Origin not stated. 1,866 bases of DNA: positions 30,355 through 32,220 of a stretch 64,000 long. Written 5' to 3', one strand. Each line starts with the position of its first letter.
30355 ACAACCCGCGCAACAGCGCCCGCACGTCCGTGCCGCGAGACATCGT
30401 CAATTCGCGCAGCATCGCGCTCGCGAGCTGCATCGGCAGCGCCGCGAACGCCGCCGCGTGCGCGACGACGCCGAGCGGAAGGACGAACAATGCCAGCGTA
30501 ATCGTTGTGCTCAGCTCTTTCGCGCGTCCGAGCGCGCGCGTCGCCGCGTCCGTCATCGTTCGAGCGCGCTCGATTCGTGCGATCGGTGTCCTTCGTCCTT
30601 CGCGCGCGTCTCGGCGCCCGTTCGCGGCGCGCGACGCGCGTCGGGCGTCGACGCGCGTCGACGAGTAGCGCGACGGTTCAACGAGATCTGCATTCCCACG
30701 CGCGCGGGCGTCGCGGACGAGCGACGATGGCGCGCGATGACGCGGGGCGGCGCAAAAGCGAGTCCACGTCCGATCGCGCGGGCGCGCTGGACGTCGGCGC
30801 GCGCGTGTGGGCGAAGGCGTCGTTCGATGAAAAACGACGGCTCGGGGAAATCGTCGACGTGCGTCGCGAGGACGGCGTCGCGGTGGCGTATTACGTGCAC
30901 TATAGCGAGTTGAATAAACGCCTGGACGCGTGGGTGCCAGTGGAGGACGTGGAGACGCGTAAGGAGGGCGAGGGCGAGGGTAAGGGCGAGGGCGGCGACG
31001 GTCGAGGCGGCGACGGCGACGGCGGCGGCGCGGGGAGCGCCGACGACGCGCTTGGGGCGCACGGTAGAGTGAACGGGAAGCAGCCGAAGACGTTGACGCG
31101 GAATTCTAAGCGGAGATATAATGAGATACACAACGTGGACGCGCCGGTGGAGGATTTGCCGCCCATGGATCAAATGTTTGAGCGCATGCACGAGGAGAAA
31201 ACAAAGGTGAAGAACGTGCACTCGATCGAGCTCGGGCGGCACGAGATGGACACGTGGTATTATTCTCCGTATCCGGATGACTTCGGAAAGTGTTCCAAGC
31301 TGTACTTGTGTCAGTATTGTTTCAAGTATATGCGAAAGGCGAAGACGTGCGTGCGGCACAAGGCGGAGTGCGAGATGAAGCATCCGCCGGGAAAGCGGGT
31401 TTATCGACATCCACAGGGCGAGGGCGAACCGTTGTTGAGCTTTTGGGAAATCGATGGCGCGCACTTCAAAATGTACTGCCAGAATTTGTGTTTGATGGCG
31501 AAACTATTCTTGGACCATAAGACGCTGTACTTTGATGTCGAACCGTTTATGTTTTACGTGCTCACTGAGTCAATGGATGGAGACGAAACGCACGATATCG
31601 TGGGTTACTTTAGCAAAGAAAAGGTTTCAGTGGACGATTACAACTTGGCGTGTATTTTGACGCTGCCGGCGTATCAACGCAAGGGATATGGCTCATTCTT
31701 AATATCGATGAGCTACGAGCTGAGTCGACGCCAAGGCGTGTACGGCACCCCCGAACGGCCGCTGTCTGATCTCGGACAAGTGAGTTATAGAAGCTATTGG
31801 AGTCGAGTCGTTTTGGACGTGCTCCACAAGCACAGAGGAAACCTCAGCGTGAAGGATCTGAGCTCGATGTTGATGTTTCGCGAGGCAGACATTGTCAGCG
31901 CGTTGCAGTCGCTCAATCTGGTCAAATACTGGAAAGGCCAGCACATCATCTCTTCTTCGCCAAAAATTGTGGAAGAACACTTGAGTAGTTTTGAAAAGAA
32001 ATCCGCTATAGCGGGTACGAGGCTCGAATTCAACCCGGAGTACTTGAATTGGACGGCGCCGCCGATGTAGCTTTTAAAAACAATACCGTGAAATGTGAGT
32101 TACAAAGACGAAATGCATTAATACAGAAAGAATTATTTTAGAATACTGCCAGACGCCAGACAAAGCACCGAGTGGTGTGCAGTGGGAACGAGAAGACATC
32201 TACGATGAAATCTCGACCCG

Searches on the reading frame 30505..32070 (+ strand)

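Call 50: search_protein_families(library=pfam, proteins=[window:30505-32070:+], max_evalue=0.0001)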
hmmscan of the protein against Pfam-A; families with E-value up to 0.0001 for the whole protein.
window:30505-32070:+ (521 aa): 3 families
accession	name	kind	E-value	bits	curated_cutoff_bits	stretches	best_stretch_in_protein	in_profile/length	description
PF01853.24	MOZ_SAS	-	4.6e-77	258.2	32.2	1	294-479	1-180/180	MOZ/SAS family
PF17772.7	zf-MYST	-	3.6e-24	84.6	28.8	1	235-289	1-55/55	MYST family zinc finger domain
PF11717.14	Tudor-knot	-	4.3e-16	59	20.8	1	95-150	1-54/55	RNA binding activity-knot of a chromodomain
